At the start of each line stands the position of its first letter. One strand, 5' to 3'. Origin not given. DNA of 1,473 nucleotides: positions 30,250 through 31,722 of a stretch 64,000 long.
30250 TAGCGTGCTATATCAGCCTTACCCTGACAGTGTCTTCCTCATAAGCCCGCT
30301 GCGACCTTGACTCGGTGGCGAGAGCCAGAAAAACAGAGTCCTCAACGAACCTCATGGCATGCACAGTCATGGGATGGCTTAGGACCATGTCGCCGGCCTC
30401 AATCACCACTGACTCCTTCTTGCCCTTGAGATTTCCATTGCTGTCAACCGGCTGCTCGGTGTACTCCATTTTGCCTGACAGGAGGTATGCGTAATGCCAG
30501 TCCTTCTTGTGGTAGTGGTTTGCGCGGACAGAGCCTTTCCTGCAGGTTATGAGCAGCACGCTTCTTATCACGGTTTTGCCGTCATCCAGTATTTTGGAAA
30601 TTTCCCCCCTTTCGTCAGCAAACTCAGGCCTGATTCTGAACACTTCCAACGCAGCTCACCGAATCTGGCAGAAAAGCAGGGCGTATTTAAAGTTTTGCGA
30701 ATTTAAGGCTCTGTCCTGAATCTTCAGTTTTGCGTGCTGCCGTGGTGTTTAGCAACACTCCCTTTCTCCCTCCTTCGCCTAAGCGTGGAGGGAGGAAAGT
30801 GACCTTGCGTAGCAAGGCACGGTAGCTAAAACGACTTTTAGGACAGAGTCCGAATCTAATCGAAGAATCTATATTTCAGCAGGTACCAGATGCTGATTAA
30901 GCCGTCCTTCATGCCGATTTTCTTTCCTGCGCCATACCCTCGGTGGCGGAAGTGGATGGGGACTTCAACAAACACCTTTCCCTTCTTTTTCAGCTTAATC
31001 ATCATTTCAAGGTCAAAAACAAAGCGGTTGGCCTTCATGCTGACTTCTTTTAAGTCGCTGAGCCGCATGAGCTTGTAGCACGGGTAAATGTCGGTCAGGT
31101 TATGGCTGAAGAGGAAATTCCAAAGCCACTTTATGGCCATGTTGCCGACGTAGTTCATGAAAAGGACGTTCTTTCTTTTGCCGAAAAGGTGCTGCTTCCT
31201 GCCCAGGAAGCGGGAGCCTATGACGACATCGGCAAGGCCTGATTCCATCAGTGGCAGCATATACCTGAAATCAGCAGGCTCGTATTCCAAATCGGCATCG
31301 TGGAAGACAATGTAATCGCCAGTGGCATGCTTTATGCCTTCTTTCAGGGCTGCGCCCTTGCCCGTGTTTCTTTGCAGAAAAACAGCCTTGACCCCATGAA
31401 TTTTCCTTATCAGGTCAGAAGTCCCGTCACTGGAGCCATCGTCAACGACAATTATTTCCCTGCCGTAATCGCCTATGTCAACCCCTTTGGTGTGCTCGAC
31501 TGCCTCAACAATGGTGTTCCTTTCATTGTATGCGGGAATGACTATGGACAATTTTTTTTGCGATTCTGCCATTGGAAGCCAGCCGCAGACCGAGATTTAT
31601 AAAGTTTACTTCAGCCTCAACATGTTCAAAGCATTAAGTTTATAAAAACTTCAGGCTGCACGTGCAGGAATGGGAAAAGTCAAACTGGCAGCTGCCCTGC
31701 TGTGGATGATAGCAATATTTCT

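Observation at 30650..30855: Hairpin-dense 200-nt non-coding element between two co-directional genes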

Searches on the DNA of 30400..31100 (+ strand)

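Call 4: search_rna_families(source=window, start=30400, end=31100, threshold=evalue, max_evalue=10, show_alignments=3)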
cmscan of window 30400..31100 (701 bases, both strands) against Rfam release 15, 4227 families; matches with E-value up to 10: 1.
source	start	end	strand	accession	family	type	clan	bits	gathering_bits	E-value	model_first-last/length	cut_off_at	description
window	30413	30430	-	RF03156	L31-Firmicutes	Cis-reg; leader;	CL00118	14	33.3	4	1-32/32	no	L31-Firmicutes ribosomal protein leader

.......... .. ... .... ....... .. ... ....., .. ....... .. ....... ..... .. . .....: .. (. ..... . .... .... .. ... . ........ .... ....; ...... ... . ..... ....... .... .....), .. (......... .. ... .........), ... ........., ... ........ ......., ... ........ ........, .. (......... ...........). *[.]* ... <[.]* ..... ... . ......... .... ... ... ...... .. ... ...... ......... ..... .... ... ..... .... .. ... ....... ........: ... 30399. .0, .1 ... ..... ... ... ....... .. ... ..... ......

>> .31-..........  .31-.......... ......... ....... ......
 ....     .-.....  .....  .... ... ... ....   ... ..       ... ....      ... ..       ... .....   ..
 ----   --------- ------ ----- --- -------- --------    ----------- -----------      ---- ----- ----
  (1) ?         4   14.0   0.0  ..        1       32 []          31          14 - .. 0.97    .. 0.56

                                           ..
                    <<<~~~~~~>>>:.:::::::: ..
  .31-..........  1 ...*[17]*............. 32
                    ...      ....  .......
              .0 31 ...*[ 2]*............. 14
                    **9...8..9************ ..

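Call 28: build_rna_model(alignment_id=A2)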
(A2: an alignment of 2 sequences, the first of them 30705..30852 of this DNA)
Model R1 built from alignment A2 (2 sequences, 148 columns); structure: RNAalifold consensus.
model positions 148; base pairs 59; branch points 2; effective number of sequences 0.46; information 0.59 bits per position. Calibrated on 0.2 Mb of random sequence (short: E-values are rough).
structure used (alignment columns):
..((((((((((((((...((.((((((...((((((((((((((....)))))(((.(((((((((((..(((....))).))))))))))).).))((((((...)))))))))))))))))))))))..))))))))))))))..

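Call 30: search_with_rna_model(model_id=R1, sources=[window, L003, L006, L008, L010, L011, L012, L016, L017, L018, L019, L020, L021, L022, L023, L024, L025, L026, L027, L028, L029, L030, L031, L032, L033, L034, L035, L036, L037, L038, L039, L040, L041, L042, L043, L044, L045, L046, L047, L048, L049, L050, L051, L052, L053, L054, L055, L056, L057, L058, L059, L060, L061, L062, L063, L064, L065, L066, L067, L068, L069, L070, L071, L072, L073, L074, L075, L076, L077, L078, L079, L080, L081, L082, L083, L084, L085, L086, L087, L088, L089, L090, L091, L092, L093, L094, L095], max_evalue=10)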
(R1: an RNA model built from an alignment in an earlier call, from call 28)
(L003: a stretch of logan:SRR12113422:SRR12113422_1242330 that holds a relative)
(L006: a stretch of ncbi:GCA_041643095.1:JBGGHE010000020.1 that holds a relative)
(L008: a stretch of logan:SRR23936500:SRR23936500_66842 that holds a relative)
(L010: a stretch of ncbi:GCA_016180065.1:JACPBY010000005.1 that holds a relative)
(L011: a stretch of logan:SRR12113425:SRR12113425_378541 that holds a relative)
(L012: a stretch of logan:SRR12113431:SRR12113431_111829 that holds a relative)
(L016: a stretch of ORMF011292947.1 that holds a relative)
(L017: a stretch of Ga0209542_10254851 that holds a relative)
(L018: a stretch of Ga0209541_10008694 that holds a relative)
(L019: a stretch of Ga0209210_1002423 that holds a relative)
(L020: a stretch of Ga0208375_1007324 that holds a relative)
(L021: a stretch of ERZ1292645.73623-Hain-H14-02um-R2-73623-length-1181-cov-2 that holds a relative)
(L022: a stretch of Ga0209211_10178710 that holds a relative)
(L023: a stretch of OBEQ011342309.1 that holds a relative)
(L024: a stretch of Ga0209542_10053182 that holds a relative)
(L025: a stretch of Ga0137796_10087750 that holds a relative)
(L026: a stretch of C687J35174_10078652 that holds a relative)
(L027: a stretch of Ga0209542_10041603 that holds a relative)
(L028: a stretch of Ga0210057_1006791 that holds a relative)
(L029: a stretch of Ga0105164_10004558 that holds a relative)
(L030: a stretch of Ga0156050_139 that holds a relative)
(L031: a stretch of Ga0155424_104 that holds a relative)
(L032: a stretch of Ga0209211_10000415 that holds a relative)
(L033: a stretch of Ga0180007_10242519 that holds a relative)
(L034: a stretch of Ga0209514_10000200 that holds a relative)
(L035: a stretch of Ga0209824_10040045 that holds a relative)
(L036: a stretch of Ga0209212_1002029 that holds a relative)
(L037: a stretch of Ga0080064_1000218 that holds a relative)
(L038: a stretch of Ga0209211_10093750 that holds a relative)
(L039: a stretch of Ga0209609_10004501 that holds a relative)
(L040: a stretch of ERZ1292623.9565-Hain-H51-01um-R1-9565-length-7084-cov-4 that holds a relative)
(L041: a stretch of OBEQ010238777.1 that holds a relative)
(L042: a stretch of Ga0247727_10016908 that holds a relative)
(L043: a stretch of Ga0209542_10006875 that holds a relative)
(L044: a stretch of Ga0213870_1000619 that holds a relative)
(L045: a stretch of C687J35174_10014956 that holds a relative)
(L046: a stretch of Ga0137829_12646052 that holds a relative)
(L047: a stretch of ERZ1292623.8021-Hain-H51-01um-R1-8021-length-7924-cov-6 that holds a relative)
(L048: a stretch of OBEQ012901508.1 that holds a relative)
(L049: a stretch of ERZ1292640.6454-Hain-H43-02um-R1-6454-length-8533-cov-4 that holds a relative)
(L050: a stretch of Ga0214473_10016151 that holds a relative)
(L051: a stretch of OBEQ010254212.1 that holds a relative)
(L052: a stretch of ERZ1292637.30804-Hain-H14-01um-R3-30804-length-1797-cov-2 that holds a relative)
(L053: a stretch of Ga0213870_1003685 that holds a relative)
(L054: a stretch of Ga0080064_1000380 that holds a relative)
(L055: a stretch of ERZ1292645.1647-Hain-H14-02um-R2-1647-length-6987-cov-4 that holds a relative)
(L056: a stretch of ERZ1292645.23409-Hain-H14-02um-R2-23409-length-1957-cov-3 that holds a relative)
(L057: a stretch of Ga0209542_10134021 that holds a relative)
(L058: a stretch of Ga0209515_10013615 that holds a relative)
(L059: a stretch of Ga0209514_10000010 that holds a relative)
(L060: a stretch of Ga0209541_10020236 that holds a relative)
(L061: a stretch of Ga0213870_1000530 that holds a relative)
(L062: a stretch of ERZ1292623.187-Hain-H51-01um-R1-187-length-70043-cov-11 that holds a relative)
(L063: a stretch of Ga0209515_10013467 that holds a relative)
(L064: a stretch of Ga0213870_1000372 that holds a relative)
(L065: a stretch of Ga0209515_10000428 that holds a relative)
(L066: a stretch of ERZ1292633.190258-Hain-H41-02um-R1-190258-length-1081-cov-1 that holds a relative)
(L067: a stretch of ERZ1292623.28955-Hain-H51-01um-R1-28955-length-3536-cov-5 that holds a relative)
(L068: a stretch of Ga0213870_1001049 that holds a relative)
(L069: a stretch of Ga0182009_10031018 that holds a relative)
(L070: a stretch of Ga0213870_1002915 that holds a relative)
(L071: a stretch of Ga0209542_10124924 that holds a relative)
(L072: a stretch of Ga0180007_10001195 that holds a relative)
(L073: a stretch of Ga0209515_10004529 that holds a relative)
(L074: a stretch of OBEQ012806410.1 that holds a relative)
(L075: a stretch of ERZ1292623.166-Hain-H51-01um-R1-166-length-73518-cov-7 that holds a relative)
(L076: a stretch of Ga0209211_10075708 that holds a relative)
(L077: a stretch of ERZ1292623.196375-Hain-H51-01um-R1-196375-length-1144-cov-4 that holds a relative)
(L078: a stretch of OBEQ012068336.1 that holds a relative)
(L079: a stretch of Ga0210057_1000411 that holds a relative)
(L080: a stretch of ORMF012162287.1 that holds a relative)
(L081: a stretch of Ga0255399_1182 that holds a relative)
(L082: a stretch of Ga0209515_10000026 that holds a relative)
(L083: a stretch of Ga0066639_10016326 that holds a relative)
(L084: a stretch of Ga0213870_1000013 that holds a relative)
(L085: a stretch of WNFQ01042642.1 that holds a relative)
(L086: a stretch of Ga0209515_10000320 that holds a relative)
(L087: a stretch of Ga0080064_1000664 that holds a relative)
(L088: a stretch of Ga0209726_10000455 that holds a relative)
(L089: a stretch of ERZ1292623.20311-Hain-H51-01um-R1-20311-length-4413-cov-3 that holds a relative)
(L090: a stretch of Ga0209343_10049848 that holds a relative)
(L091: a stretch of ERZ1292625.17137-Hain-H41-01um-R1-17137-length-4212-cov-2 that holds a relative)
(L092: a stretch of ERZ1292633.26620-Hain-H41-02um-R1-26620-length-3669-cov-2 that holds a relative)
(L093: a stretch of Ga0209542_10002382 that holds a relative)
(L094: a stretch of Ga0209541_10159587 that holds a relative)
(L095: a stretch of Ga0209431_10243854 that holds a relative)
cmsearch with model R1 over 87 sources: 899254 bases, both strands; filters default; matches with E-value up to 10: 2.
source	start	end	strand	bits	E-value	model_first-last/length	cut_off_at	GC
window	30705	30852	+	177.9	1.7e-43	1-148/148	no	0.53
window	30705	30852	-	48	2.2e-09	1-148/148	no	0.53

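Call 61: search_with_rna_model(model_id=R1, sources=[L096, L097, L099, L100, L101, L102, L103, L105, L106, L107, L109, L115, L116, L117, L120, L123, L150, L162, L170, L182], max_evalue=10)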
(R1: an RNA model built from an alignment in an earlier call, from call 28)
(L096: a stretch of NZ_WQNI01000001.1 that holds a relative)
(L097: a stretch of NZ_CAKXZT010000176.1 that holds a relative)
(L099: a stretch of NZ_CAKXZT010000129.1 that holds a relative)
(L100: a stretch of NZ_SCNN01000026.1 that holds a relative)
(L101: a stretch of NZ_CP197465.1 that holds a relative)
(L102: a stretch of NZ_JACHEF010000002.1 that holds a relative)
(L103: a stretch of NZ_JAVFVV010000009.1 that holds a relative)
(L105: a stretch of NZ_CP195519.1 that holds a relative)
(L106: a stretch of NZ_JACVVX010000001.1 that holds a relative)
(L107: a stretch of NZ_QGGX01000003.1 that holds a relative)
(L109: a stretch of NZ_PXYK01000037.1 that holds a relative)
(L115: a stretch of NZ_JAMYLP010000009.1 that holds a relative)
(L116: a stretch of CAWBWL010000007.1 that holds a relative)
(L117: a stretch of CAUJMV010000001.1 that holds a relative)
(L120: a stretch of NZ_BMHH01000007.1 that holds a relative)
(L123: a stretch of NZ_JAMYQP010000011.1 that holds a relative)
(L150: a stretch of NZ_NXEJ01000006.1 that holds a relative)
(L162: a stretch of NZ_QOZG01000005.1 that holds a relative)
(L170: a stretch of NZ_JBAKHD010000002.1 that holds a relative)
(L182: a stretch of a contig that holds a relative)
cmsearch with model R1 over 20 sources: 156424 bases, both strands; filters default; matches with E-value up to 10: 17.
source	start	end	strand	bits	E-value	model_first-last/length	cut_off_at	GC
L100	1841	2019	+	36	5.2e-07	1-148/148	no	0.68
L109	247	424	-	35.4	7.3e-07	1-148/148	no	0.66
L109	260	411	+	32.4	4.6e-06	1-148/148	no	0.68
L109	4176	4297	+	30.3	1.6e-05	1-148/148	no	0.66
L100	1869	1991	-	29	3.5e-05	1-148/148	no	0.64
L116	1332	1482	+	28.3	5.5e-05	1-148/148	no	0.64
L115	4333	4485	-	27.9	7e-05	1-148/148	no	0.65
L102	3022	3144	+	26.1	0.0002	1-148/148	no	0.6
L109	4175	4298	-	20.8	0.005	1-148/148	no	0.67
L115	6609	6730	-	17.9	0.03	1-148/148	no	0.66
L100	4802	4858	+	17.8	0.032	41-113/148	no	0.65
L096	2460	2583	-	17.7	0.033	1-148/148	no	0.6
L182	4297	4430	-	13.4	0.45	1-148/148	no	0.48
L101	2825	2869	+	10.1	3.2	1-148/148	no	0.62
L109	2612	2659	-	9.3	5.4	41-113/148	no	0.83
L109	2339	2369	-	9.1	5.8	1-148/148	no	0.65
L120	4523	4544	+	8.5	8.7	1-148/148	no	0.55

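Call 88: search_dna_similar(query=window:30699-30859:+, collection=phages, mode=distant, max_evalue=0.01, max_rows=10)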
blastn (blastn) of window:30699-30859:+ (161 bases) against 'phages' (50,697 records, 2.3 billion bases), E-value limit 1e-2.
No match.

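Call 89: search_dna_similar(query=window:30699-30859:+, collection=plasmids, mode=distant, max_evalue=0.01, max_rows=10)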
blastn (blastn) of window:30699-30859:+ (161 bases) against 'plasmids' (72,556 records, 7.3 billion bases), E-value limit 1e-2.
No match.

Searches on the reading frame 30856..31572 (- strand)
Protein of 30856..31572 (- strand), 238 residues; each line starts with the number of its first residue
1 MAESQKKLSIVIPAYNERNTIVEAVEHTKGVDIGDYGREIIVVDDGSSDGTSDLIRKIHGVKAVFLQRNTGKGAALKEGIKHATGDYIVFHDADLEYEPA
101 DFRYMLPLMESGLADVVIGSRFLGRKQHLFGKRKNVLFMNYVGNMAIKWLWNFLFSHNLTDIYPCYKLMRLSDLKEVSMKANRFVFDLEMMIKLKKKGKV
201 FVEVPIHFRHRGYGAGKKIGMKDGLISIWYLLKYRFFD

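Call 9: search_protein_families(library=pfam, proteins=[window:30856-31572:-])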
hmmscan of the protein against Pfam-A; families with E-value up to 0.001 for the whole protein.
window:30856-31572:- (238 aa): 4 families
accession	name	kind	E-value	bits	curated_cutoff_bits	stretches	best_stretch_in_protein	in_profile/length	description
PF00535.33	Glycos_transf_2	-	6.4e-34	117.7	23.3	1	9-175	1-165/168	Glycosyl transferase family 2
PF13641.12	Glyco_tranf_2_3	-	6.1e-11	43.2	27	1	8-129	3-131/230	Glycosyltransferase like family 2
PF10111.15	Glyco_tranf_2_2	-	1.8e-08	34.7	27.3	1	9-111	1-108/276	Glycosyltransferase like family 2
PF13704.12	Glyco_tranf_2_4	-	0.00022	22.1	27.5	1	16-94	2-81/98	Glycosyl transferase family 2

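Call 10: find_encoding_contigs(protein=window:30859-31572:-, flank=10000, max_places=10)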
Protein window:30859-31572:- (238 aa): 6 contigs read that carry it; 2 places shown.
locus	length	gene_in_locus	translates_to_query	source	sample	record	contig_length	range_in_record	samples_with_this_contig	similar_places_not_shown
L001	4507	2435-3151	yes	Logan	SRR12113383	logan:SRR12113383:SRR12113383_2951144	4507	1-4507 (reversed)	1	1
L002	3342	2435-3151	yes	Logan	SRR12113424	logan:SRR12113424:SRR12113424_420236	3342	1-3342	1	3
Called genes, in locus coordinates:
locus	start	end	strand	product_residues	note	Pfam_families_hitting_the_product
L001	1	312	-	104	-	?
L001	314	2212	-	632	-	PF13231:PMT_2 (weak), PF26626:DUF8201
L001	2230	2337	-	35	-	-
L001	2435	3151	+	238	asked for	PF13641:Glyco_tranf_2_3, PF00535:Glycos_transf_2, PF10111:Glyco_tranf_2_2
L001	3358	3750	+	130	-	PF07883:Cupin_2 (weak)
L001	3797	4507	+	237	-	?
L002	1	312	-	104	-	?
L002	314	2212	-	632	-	PF13231:PMT_2 (weak), PF26626:DUF8201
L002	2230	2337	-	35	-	-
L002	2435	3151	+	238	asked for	PF13641:Glyco_tranf_2_3, PF00535:Glycos_transf_2, PF10111:Glyco_tranf_2_2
